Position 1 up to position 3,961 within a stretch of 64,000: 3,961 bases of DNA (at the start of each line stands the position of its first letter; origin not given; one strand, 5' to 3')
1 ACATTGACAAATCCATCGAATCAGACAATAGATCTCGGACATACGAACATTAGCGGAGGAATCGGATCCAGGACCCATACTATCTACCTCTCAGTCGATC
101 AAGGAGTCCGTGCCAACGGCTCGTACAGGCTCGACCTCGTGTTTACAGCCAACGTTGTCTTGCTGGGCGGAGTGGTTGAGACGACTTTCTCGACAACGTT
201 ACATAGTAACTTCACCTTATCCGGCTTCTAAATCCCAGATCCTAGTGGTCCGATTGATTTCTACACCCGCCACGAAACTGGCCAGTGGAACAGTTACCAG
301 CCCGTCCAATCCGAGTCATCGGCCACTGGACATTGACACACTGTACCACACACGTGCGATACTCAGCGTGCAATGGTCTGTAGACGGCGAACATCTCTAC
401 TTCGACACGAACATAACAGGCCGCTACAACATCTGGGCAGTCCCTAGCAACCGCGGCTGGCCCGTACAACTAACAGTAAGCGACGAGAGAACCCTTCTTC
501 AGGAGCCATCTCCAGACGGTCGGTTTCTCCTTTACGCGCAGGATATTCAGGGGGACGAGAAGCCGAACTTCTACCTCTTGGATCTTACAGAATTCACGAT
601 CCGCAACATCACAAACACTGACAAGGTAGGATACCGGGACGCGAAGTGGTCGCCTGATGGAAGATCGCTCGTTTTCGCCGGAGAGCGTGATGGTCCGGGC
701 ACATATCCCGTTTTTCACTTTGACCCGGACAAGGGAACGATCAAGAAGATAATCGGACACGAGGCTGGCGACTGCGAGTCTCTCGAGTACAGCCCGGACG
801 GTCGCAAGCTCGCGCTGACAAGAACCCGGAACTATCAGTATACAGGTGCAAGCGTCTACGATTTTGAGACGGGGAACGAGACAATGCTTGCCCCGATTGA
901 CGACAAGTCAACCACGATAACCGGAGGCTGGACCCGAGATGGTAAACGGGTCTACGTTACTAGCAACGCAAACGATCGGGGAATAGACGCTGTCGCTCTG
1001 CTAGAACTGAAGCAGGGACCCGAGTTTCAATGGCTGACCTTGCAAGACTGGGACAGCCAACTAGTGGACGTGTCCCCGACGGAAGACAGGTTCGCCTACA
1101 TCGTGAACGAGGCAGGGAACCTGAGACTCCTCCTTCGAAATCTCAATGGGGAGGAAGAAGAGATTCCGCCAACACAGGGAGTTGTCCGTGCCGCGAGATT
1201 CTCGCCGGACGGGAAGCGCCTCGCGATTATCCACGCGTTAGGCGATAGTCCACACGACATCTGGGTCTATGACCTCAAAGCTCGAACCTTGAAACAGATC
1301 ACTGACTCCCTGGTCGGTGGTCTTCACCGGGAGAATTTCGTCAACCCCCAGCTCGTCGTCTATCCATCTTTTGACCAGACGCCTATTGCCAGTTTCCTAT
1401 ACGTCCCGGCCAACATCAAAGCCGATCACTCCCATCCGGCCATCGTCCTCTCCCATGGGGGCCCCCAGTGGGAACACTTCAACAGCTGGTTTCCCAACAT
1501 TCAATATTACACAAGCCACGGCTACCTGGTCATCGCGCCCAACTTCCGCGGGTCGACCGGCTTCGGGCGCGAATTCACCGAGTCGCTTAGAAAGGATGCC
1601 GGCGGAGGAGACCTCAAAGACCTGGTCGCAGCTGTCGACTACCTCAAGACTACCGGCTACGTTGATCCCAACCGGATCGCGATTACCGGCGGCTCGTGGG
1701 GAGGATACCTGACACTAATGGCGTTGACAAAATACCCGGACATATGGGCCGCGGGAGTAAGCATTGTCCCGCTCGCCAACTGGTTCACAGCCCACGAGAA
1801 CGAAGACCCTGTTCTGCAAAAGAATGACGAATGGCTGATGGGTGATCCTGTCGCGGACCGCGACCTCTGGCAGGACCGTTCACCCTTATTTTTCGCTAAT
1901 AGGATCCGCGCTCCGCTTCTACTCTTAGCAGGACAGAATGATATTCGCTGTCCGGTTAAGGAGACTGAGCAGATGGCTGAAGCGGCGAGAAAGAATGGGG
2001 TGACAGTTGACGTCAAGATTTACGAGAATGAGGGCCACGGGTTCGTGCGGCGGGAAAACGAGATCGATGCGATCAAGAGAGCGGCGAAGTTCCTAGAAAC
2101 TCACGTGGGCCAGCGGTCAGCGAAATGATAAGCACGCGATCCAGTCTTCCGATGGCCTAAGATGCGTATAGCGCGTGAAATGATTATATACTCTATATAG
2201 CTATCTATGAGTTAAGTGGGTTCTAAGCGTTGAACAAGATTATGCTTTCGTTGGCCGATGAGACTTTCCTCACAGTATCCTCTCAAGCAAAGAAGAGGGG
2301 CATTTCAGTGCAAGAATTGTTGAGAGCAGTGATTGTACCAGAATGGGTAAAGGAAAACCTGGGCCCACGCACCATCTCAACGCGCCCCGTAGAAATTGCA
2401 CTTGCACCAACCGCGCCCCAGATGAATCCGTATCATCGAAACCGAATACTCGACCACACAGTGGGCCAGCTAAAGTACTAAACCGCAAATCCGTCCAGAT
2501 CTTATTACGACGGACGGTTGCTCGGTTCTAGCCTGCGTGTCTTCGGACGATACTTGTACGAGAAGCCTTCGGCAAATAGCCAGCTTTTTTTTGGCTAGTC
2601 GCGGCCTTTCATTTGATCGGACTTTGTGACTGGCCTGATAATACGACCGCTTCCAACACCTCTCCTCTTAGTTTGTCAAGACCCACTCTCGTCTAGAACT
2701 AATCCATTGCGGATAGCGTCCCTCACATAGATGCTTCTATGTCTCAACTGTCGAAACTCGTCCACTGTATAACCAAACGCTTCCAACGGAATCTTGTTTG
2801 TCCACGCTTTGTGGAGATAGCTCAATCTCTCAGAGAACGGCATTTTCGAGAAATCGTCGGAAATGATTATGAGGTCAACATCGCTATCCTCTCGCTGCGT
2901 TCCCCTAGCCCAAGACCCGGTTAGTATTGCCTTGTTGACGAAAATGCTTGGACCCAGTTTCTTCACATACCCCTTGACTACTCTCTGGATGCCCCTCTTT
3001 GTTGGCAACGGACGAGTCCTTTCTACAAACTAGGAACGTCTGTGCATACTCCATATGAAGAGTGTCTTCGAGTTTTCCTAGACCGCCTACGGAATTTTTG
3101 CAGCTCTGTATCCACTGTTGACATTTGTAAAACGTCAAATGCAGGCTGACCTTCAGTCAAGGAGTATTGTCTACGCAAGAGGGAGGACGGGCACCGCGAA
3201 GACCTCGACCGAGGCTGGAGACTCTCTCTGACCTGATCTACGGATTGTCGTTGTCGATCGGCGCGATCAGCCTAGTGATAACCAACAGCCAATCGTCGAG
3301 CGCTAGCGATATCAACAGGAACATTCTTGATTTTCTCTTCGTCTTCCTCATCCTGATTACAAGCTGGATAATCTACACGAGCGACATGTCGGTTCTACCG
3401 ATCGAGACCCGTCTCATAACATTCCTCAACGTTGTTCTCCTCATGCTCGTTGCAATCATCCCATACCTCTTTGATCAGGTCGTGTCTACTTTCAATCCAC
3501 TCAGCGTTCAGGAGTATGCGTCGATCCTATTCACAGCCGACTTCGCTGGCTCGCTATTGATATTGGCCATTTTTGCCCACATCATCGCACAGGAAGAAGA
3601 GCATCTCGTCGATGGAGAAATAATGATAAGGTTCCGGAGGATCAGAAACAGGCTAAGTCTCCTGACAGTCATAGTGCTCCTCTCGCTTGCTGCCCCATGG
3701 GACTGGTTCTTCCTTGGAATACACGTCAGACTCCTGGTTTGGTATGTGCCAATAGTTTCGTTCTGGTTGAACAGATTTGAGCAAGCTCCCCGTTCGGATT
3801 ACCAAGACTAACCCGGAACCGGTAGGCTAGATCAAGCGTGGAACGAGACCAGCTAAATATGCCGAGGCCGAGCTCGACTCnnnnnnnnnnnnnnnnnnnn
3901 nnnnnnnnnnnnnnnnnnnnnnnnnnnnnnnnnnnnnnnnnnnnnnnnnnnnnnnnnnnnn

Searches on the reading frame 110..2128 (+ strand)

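Call 13: search_protein_families(library=pfam, proteins=[window:110-2128:+], max_evalue=0.001)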
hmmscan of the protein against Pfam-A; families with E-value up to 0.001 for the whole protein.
window:110-2128:+ (672 aa): 19 families
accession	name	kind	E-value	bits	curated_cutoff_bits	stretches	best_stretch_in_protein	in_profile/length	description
PF00326.27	Peptidase_S9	-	1.9e-52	178.3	22.6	1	463-668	6-212/213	Prolyl oligopeptidase family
PF01738.24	DLH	-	8.2e-16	58.7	21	1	469-660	39-203/217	Dienelactone hydrolase family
PF00561.26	Abhydrolase_1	-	1.8e-13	51.2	25.8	1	443-584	1-131/245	alpha/beta hydrolase fold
PF07676.18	PD40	-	1.3e-11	44.5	20.9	0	180-199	16-34/38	WD40-like Beta Propeller Repeat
PF02129.25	Peptidase_S15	-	2.9e-10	40.7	23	1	455-575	46-151/262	X-Pro dipeptidyl-peptidase (S15 family)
PF20434.5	BD-FAE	-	1e-09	38.6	26.8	1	430-539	3-107/215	BD-FAE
PF25174.1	Beta-prop_THOC3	-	1.5e-09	37.7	305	1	79-236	44-188/272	THOC3 beta-propeller domain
PF12146.15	Hydrolase_4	-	4.2e-09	36.5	27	1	441-555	3-110/239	Serine aminopeptidase, S33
PF07859.19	Abhydrolase_3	-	5.7e-08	33.2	25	1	502-646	49-209/210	alpha/beta hydrolase fold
PF12697.13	Abhydrolase_6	-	1.3e-07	32.9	26.3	1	445-589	1-132/217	Alpha/beta hydrolase family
PF00930.27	DPPIV_N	-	2.1e-07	30.4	22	0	347-399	33-80/354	Dipeptidyl peptidase IV (DPP IV) N-terminal region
PF05448.18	AXE1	-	3.8e-07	29.6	21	1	416-545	59-200/321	Acetyl xylan esterase (AXE1)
PF08662.17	eIF2A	-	1.5e-06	28.7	20.5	0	163-235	91-159/194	Eukaryotic translation initiation factor eIF2A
PF00400.38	WD40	-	1.3e-05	26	27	0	211-235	4-27/39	WD domain, G-beta repeat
PF25460.1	Beta-prop_Aladin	-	5.5e-05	22.9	171.1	0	81-194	110-216/340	Aladin seven-bladed propeller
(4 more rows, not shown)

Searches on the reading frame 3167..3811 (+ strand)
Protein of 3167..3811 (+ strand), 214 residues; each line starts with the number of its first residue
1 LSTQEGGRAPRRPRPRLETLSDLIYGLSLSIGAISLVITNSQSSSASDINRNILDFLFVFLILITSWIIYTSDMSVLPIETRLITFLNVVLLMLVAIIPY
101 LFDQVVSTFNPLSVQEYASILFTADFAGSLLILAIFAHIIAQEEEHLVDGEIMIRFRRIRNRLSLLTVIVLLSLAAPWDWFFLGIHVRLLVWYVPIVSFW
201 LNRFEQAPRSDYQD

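Call 13: search_protein_families(library=pfam, proteins=[window:3167-3811:+], max_evalue=0.001)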
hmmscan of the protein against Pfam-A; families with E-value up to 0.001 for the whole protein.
window:3167-3811:+ (214 aa): 1 family
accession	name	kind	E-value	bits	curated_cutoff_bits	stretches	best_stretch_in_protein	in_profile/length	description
PF06736.16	TMEM175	-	0.00011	23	25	1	16-99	1-88/88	Endosomal/lysosomal potassium channel TMEM175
